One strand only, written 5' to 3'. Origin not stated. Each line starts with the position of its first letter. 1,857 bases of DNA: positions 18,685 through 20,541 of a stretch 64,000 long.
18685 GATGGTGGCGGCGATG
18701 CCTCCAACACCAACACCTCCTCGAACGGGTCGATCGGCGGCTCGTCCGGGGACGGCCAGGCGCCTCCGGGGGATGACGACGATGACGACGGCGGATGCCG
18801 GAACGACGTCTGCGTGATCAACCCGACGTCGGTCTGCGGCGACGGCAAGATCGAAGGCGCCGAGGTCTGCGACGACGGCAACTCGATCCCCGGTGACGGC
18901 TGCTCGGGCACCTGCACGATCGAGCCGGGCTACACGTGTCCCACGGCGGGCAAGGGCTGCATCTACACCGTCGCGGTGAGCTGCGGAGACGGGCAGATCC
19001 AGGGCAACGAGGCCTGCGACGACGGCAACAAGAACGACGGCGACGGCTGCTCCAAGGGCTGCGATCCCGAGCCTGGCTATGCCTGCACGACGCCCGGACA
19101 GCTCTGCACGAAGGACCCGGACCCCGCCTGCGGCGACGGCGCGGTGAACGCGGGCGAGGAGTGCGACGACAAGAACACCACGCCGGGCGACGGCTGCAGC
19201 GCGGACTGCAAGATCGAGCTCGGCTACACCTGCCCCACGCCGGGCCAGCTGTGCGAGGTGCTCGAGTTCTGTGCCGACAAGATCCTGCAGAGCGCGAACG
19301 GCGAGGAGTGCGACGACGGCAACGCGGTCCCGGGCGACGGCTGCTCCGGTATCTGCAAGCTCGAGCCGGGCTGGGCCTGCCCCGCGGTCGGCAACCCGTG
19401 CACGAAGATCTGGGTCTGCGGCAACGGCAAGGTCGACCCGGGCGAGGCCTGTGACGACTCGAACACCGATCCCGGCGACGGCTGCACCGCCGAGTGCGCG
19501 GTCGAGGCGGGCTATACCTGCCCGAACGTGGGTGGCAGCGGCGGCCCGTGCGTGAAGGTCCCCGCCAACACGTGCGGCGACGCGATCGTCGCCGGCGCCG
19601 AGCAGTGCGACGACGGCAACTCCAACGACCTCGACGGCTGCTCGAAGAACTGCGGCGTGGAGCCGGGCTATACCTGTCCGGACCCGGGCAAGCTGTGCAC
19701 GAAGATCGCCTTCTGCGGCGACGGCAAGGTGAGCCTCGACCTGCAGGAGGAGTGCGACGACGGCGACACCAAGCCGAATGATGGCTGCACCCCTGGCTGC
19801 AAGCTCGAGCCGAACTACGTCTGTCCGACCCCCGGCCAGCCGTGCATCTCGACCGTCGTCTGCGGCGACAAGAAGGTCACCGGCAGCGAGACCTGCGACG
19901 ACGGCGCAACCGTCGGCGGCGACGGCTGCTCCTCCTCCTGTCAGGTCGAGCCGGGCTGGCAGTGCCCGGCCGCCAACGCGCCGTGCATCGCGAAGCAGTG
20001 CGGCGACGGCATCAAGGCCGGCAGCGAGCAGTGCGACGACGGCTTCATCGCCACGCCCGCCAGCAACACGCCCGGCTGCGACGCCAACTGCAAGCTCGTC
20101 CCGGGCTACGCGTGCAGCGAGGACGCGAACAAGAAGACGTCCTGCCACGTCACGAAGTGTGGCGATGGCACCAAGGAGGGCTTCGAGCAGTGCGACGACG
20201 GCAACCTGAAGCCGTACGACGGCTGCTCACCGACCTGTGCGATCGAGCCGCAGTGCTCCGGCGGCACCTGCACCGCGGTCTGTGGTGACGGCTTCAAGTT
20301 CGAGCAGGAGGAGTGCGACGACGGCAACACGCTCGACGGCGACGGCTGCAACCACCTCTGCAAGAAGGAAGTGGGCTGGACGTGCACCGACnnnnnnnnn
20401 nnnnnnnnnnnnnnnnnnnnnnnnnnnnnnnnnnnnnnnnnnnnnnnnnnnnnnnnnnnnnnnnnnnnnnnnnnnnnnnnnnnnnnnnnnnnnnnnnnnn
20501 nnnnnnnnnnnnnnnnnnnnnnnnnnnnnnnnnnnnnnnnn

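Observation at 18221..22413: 1283-aa lipoprotein built from >25 Myxococcus cysteine-rich repeats around a fibro-slime/PA14-like core, behind a 345-bp low-GC leader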

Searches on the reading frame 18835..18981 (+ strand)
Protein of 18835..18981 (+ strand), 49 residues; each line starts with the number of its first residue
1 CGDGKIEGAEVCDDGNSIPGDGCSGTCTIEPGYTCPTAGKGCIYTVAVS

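Call 62: search_solved_structures(query=A4, max_evalue=10, show_alignments=3)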
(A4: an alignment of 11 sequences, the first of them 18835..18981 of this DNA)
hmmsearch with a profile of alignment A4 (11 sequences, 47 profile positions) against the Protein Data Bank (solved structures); distinct sequences matched with E-value up to 10: 6.
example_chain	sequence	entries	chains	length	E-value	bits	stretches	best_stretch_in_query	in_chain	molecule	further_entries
8sl1_A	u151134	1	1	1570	2.1e-09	40.3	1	1-42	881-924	Pappalysin-2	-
8a7d_C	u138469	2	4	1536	1.1e-08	38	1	1-42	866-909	Pappalysin-1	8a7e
7y5n_C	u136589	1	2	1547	1.1e-08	38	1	1-42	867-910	Pappalysin-1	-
7ufg_A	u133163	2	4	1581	1.1e-08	37.9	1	1-42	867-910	Pappalysin-1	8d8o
8hgg_C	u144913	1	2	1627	1.2e-08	37.9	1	1-42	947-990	Pappalysin-1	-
7y5q_A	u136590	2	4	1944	1.4e-08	37.6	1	1-42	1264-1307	Maltose/maltodextrin-binding periplasmic protein,Pappalysin-1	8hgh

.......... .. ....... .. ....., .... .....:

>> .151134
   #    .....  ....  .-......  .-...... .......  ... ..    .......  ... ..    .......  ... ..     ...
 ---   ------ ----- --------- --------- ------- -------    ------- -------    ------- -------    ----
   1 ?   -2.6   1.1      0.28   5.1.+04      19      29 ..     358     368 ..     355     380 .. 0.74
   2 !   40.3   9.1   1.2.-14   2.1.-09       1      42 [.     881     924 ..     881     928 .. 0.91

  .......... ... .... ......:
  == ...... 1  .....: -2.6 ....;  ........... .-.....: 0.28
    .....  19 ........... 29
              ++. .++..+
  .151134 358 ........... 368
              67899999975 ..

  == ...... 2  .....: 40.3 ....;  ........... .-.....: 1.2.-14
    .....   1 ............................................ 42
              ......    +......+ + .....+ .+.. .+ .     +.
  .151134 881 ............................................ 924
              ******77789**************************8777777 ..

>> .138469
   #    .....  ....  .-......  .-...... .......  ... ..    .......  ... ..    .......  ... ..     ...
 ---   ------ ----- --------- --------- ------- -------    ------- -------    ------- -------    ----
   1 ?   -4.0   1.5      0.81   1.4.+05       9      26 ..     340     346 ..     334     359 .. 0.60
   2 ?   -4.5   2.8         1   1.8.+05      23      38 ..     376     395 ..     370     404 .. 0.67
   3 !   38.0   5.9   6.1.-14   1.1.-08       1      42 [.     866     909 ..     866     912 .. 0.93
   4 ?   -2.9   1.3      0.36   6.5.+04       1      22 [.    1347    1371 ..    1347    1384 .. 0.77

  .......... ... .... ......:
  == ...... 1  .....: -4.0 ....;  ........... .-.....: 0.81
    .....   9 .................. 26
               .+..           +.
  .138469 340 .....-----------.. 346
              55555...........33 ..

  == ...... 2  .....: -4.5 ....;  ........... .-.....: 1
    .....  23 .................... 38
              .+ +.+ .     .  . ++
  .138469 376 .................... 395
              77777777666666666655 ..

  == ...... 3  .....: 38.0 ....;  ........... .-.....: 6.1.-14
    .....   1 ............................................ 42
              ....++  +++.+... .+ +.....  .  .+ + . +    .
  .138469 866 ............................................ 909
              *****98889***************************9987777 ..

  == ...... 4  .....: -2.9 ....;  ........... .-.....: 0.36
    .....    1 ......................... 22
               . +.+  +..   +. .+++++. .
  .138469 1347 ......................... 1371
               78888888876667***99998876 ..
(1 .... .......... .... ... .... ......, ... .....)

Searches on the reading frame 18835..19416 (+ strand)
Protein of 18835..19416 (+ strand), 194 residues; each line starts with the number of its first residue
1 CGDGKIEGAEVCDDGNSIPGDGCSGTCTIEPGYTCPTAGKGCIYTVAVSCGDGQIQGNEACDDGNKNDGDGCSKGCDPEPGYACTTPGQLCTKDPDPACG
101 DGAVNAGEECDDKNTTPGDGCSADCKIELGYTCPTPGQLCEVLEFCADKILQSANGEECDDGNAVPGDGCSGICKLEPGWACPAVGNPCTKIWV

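Call 55: predict_structure(alignment_id=A3)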
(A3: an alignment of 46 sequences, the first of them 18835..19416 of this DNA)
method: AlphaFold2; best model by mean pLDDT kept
length: 194 residues; sequences in the alignment: 46
mean_pLDDT: 79.9   pTM: 0.41
mean pLDDT of the five models: 79.9, 76.4, 72.9, 70.0, 68.5
residues with pLDDT >= 90: 4; 70-90: 176; 50-70: 13; < 50: 1
segments of 3 or more residues with pLDDT < 50: none
pLDDT, mean of each block of 10 residues (from residue 1): 75 73 72 77 76 79 82 83 76 75 84 88 87 85 77 83 78 84 84 76
secondary structure, 60 per line:
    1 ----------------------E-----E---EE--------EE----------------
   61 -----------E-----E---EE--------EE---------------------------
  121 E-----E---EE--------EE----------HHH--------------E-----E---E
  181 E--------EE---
elements in order:

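Call 58: fold_search(model_id=the predicted structure, library=pdb)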
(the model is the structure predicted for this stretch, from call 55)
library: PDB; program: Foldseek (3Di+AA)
matches with E <= 10: 32; with E <= 0.001: 0
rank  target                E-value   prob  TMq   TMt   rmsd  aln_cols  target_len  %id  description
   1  7ufg_A                4.7e-03  1.00  0.23  0.04   7.3        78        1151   27  Cryo-EM structure of PAPP-A in complex with IGFBP5 (released 2022-09-28)
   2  8sl1_A                6.0e-03  1.00  0.23  0.06   6.0        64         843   36  Cryo-EM structure of PAPP-A2 (released 2023-11-08)
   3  8d8o_B                9.3e-03  1.00  0.23  0.04   3.1        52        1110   36  Cryo-EM structure of substrate unbound PAPP-A (released 2022-09-28)
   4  8hgg_C                9.8e-03  0.99  0.28  0.05  11.4       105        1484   21  Structure of 2:2 PAPP-A.ProMBP complex (released 2023-01-11)
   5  7ufg_B                1.0e-02  1.00  0.28  0.06   6.4        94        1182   22  Cryo-EM structure of PAPP-A in complex with IGFBP5 (released 2022-09-28)
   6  8a7d_C                2.1e-02  1.00  0.24  0.05   8.1        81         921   28  Partial dimer complex of PAPP-A and its inhibitor STC2 (released 2022-11-02)
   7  8a7e_C                4.0e-02  0.99  0.23  0.03   8.3        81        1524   28  PAPP-A dimer in complex with its inhibitor STC2 (released 2022-11-02)
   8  7y5n_C                4.9e-02  1.00  0.23  0.04   6.2        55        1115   36  Structure of 1:1 PAPP-A.ProMBP complex(half map) (released 2023-01-11)
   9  7y5q_B                6.2e-02  1.00  0.25  0.05   4.5        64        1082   31  Structure of 1:1 PAPP-A.STC2 complex(half map) (released 2023-01-11)
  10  8hgh_A                1.4e-01  1.00  0.22  0.03   1.2        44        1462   43  Structure of 2:2 PAPP-A.STC2 complex (released 2023-01-11)
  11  8d8o_A                4.5e-01  0.38  0.16  0.07  11.8        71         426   24  Cryo-EM structure of substrate unbound PAPP-A (released 2022-09-28)
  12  8snm_B                7.7e-01  0.15  0.17  0.09   8.7       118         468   18  Structure of mature human ADAM17/iRhom2 sheddase complex in complex with ADAM17 prodomain (released 2024-05-29)
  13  4xbm_B                1.3e+00  0.02  0.12  0.08  18.4       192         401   14  X-ray crystal structure of Notch ligand Delta-like 1 (released 2015-03-11)
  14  8edk_A                2.1e+00  0.07  0.16  0.09   8.0        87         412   14  Structure of C. elegans UNC-6 LamN and EGF domains (released 2023-01-11)
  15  9q7y_B                2.1e+00  0.06  0.18  0.07  11.3       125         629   21  Zymogen ADAM17- iRhom1 Cytoplasmic Deletion (365) Complex Bound by the MEDI3622 Fab (released 2026-04-01)
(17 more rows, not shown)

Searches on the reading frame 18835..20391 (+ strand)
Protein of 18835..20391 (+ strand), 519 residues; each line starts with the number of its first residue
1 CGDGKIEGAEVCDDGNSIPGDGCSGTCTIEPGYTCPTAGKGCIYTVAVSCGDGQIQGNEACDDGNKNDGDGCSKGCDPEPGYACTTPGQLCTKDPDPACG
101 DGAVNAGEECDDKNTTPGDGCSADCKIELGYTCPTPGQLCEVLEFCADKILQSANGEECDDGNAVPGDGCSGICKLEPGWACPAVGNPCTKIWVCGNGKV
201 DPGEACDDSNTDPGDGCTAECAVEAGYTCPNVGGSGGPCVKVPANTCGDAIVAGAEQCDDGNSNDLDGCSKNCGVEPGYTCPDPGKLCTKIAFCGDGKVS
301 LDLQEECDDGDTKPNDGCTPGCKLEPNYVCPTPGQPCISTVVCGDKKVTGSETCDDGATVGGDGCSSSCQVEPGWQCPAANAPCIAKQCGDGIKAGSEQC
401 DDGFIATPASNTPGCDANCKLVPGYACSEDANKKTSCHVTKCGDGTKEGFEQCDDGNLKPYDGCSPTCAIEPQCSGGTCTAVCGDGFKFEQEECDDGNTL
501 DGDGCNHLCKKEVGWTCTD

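Call 88: search_protein_families(library=ncbifam, proteins=[window:18835-20391:+], max_evalue=1)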
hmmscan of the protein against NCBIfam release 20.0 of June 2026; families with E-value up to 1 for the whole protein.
window:18835-20391:+ (519 aa): 1 family
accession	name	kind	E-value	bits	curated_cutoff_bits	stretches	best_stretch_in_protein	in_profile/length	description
TIGR02232.1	myxo_disulf_rpt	repeat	4.7e-139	451.9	20.8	11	97-133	2-38/38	cysteine-rich acidic repeat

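Call 89: search_protein_families(library=pfam, proteins=[window:18835-20391:+], max_evalue=1)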
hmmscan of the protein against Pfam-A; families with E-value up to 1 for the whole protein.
window:18835-20391:+ (519 aa): 1 family
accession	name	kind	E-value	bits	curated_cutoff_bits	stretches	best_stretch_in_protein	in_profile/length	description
PF13948.11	DUF4215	-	2.9e-77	255.2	27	11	80-126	6-47/47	Domain of unknown function (DUF4215)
